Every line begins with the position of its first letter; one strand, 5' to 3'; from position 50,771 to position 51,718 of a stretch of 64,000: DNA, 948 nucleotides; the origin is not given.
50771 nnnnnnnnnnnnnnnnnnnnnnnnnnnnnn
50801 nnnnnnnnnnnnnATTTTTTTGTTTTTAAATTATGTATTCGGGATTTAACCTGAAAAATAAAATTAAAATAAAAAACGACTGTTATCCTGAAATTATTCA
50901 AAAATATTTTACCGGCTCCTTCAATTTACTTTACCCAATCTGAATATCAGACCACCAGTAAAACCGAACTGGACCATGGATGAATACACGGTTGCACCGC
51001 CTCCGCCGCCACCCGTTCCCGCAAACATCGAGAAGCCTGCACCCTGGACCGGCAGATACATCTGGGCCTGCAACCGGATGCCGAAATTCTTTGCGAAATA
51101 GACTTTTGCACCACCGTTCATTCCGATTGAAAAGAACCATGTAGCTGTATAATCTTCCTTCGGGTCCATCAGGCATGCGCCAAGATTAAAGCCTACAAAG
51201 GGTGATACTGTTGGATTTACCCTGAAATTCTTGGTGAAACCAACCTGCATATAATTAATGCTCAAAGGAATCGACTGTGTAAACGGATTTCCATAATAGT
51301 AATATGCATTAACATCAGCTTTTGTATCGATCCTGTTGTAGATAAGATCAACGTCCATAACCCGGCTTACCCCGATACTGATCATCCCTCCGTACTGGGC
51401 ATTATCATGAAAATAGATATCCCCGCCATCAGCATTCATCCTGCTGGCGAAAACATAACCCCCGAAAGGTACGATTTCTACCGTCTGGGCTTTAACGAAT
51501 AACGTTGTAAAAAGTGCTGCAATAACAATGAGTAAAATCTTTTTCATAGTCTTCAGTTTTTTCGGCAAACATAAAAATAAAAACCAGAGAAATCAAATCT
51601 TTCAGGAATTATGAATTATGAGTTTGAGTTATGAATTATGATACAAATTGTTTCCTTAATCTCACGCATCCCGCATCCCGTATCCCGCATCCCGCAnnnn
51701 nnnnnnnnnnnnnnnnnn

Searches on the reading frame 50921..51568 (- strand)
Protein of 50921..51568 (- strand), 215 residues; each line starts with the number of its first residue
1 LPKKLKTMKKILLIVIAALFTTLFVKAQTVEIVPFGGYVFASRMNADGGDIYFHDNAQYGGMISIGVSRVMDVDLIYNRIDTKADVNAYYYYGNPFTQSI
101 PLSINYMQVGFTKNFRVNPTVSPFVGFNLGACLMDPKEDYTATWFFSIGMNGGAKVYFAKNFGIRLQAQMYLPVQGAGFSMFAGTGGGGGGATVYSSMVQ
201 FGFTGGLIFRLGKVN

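Call 15: search_protein_families(library=ncbifam, proteins=[window:50921-51568:-], max_evalue=0.000001)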
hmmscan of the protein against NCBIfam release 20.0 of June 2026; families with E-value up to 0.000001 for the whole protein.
window:50921-51568:- (215 aa): 1 family
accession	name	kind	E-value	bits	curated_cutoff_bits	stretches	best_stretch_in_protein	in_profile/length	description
NF049866.1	outer_TDE1717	subfamily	6.2e-07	29.6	135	1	8-141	1-132/210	TDE1717 family outer membrane beta-barrel protein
